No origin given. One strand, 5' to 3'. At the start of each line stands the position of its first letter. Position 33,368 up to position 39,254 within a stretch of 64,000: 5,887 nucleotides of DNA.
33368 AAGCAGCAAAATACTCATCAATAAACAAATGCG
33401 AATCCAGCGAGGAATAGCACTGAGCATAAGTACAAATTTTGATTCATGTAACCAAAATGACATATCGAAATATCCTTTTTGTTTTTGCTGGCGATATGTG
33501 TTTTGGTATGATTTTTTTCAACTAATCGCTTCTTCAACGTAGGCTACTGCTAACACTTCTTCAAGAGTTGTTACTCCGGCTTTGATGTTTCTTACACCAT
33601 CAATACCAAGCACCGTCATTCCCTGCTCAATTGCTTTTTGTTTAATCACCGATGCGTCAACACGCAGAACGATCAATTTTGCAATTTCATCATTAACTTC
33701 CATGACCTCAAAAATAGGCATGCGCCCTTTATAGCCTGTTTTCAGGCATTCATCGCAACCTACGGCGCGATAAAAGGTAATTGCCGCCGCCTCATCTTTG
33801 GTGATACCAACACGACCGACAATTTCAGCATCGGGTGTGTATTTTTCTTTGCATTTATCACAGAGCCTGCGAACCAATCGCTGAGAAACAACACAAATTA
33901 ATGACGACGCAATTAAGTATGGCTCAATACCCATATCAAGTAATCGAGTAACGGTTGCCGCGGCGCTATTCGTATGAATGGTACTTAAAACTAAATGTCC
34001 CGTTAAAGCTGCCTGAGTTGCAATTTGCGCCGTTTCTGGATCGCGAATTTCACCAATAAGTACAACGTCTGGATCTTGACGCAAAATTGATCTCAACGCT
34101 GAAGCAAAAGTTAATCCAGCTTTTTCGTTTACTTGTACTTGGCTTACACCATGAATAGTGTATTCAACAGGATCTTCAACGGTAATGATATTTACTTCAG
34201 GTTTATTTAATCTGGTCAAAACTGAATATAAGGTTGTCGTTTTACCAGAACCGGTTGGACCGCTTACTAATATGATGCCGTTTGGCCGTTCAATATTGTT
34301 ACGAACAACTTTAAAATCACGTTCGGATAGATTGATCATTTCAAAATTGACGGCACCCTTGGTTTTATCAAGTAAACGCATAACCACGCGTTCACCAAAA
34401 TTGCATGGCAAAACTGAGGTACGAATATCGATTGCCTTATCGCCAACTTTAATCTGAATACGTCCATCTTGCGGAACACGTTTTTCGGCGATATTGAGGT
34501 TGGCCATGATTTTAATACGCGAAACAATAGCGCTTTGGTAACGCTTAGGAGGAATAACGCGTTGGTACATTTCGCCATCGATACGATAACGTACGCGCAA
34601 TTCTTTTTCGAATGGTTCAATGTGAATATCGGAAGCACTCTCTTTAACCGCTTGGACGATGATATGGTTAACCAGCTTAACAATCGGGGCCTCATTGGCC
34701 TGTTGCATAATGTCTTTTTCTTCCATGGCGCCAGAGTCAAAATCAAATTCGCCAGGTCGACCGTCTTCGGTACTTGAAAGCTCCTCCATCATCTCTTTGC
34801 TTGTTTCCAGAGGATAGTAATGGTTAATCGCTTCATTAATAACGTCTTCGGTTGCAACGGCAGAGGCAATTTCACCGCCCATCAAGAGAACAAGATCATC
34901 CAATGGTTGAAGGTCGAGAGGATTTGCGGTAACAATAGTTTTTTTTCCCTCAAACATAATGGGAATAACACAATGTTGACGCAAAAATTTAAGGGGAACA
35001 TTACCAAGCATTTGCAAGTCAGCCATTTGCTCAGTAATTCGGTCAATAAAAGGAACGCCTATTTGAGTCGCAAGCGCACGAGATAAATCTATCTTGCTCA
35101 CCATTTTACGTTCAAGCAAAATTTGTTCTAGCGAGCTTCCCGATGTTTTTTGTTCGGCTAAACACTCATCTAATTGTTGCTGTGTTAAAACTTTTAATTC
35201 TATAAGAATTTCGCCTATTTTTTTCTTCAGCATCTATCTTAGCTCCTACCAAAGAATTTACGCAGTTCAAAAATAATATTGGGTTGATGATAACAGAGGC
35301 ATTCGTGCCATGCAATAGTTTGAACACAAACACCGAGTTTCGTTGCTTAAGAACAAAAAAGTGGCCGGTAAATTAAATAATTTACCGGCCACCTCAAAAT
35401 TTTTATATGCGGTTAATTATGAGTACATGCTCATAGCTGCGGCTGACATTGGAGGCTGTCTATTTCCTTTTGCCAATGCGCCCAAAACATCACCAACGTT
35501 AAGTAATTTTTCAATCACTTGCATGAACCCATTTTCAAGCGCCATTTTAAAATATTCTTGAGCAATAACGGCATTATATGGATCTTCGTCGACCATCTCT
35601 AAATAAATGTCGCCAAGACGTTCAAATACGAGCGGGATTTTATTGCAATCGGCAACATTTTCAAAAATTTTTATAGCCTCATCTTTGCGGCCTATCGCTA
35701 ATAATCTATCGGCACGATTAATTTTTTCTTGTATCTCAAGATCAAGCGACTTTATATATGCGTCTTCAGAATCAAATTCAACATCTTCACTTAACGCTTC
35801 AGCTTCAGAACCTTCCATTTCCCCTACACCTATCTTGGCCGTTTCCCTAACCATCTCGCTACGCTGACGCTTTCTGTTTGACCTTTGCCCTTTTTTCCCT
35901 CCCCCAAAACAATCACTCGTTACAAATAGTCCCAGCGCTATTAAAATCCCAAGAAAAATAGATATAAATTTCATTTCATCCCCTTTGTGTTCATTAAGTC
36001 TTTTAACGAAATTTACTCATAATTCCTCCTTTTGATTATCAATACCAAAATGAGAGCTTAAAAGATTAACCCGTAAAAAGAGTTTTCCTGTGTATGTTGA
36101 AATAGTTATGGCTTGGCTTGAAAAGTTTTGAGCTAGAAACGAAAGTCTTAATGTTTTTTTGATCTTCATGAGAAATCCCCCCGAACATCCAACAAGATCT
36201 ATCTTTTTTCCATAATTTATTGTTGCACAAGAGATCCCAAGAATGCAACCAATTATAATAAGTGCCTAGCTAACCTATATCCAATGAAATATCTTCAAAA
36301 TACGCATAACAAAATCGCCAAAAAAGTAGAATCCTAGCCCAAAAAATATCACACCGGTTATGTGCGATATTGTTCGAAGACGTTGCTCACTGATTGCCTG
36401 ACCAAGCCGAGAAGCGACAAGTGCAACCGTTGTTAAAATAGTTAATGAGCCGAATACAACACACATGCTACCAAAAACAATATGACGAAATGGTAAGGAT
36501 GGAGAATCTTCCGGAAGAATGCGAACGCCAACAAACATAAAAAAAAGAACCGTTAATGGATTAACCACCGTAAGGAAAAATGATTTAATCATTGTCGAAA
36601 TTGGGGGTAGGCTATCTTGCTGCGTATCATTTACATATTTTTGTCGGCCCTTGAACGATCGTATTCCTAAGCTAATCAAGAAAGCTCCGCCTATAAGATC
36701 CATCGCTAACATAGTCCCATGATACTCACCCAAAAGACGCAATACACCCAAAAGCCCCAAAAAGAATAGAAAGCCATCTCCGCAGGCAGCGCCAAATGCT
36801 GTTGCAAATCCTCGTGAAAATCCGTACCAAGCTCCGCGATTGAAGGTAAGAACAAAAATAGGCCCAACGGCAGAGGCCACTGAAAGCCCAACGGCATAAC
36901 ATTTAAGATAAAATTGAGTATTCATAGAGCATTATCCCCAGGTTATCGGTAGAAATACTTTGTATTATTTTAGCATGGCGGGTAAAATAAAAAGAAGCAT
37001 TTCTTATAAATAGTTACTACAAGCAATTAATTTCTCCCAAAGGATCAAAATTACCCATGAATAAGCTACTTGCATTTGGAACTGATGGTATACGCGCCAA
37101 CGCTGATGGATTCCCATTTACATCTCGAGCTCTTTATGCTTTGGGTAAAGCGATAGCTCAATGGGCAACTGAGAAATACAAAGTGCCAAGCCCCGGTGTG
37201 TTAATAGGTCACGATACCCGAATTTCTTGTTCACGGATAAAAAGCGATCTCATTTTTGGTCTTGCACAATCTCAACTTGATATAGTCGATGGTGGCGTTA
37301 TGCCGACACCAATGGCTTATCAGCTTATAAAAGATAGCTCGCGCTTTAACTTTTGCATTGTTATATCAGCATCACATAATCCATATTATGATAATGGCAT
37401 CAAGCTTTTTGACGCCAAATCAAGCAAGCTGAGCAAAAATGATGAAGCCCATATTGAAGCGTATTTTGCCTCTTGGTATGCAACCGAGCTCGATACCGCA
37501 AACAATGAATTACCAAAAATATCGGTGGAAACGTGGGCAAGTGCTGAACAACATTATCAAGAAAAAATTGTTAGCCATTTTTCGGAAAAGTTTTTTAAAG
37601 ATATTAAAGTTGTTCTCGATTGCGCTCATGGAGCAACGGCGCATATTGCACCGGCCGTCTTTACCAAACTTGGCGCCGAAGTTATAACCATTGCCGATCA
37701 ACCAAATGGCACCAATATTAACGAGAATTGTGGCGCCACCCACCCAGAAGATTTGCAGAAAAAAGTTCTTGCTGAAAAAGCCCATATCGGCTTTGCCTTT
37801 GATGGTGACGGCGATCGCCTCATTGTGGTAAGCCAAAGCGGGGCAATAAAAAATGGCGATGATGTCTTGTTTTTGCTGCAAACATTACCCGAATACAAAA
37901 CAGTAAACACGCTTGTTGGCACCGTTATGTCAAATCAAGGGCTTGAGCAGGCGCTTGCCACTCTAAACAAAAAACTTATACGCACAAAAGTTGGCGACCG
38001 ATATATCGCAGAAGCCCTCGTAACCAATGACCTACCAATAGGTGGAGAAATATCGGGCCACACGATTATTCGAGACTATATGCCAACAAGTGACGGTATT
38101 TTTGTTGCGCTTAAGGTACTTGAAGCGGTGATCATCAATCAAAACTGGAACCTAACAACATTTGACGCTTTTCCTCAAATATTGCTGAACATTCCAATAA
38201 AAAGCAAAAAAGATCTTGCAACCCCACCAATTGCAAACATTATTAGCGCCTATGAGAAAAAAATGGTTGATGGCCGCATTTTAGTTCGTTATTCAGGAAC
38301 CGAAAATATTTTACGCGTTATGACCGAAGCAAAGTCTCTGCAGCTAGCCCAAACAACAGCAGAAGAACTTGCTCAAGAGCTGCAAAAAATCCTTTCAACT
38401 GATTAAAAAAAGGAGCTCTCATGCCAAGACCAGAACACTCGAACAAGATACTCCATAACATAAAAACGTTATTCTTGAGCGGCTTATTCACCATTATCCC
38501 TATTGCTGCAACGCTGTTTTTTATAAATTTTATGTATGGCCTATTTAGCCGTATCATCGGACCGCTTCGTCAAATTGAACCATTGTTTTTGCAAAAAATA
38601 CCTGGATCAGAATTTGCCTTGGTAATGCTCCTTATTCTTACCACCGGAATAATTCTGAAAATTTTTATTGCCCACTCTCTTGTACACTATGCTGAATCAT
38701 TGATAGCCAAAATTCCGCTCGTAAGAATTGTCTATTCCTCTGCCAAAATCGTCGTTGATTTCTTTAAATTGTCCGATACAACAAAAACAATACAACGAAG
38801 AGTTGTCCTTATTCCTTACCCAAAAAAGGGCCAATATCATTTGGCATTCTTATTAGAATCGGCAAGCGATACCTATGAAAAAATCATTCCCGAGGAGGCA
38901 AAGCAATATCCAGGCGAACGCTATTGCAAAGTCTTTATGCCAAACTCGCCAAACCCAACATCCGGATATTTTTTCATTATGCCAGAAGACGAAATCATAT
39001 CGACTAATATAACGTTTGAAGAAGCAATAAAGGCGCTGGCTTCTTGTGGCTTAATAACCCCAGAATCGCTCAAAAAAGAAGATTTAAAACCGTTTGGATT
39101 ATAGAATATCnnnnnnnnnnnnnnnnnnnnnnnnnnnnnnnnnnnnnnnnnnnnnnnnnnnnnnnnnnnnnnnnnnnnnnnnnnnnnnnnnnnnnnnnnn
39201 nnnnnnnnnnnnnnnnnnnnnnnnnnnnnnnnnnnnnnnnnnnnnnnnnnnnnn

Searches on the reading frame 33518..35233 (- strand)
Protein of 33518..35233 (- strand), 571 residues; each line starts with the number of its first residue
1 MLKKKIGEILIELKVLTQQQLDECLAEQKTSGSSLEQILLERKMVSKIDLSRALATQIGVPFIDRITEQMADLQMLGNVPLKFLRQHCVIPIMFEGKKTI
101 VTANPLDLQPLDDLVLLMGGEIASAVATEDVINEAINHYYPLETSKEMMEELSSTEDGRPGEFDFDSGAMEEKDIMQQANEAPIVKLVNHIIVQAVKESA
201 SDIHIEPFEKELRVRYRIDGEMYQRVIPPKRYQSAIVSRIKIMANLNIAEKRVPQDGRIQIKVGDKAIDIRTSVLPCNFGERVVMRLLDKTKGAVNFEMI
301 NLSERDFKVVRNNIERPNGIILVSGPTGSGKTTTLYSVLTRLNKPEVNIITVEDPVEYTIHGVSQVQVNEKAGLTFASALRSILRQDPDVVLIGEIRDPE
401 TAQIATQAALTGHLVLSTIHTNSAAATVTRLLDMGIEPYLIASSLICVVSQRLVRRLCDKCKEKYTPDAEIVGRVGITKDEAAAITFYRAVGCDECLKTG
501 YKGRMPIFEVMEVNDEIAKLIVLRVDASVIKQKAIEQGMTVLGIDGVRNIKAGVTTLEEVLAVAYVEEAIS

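Call 19: search_protein_families(library=pfam, proteins=[window:33518-35233:-], max_evalue=1e-8)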
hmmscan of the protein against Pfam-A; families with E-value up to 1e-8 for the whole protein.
window:33518-35233:- (571 aa): 2 families
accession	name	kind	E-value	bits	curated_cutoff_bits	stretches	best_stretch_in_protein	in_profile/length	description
PF00437.27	T2SSE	-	1.8e-138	461.6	24.9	1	178-561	2-369/370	Type II/IV secretion system protein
PF05157.20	MshEN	-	8e-15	55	23.1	1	59-144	2-88/90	MshEN domain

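Call 84: search_protein_families(library=ncbifam, proteins=[window:33518-35233:-], max_evalue=1e-12)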
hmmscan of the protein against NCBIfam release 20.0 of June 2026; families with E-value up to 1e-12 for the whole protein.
window:33518-35233:- (571 aa): 16 families
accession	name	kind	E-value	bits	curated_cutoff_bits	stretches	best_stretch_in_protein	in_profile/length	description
TIGR02533.1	type_II_gspE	equivalog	4.9e-193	642.2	630.25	1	78-563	3-485/486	type II secretion system ATPase GspE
TIGR02538.1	type_IV_pilB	equivalog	8.9e-186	618.8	675.65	1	5-564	1-562/564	type IV-A pilus assembly ATPase PilB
NF007755.0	PRK10436.1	equivalog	1.1e-136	456.2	617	1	170-564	71-459/465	type II secretion system protein GspE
NF053534.1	T4PilAsmATPsTfpB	equivalog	1.5e-136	456.2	850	1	34-564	52-582/584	type IV pilus assembly ATPase TfpB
NF041000.1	ATPase_ComGA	equivalog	2.3e-82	276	300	1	190-455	2-266/267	competence type IV pilus ATPase ComGA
TIGR01420.1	pilT_fam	subfamily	6.6e-55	186.7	319.1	1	189-459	3-273/343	PilT/PilU family type 4a pilus ATPase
TIGR02525.1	plasmid_TraJ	equivalog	2.6e-25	89.2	368.3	1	313-435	144-273/372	plasmid transfer ATPase TraJ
TIGR02524.1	dot_icm_DotB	equivalog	8.1e-19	68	463.3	1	312-432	128-257/358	Dot/Icm type IV secretion system ATPase DotB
NF058587.1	archaellum_moto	equivalog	3.5e-18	65.6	550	1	321-445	278-408/527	archaellum flagellar ATPase motor FlaI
TIGR02782.1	TrbB_P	equivalog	6.4e-16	58.5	304.55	1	303-432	122-253/303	P-type conjugative transfer ATPase TrbB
TIGR02788.1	VirB11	equivalog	2.9e-15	56.1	249.95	1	311-435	138-266/308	P-type DNA transfer ATPase VirB11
NF012033.0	PRK15489.1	equivalog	9.8e-15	53.7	537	1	3-137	490-624/703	glycosyl transferase family protein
TIGR03819.1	heli_sec_ATPase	hypoth_equivalog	4.5e-14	52.4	373.15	1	306-436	166-302/340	TadA family conjugal transfer-associated ATPase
NF010407.0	PRK13833.1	subfamily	5.2e-14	52.4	499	1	302-434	129-262/323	conjugal transfer protein TrbB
NF010469.0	PRK13894.1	subfamily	3e-13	49.8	508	1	307-432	139-265/320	conjugal transfer ATPase TrbB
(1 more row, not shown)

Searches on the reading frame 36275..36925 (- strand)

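Call 19: search_protein_families(library=pfam, proteins=[window:36275-36925:-], max_evalue=1e-8)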
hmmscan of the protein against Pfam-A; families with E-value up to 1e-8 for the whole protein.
window:36275-36925:- (216 aa): 1 family
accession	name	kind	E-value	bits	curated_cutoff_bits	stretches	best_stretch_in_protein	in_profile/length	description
PF01810.24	LysE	-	2.1e-26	93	25.6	1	15-201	2-189/193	LysE type translocator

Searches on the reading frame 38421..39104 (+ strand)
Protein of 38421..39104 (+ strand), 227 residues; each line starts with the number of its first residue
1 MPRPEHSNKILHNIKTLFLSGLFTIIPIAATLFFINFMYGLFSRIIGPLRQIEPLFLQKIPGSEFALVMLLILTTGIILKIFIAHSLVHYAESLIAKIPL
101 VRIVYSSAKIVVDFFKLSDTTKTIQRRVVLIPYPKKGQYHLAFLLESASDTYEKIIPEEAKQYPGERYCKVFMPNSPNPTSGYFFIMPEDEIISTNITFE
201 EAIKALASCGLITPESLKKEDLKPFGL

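Call 20: search_protein_families(library=pfam, proteins=[window:38421-39104:+], max_evalue=1e-8)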
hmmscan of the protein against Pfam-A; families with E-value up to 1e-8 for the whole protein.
window:38421-39104:+ (227 aa): 1 family
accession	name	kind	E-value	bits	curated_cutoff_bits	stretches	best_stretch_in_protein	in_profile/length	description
PF04367.18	DUF502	-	2.4e-21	76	23.8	1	67-181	2-107/107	Protein of unknown function (DUF502)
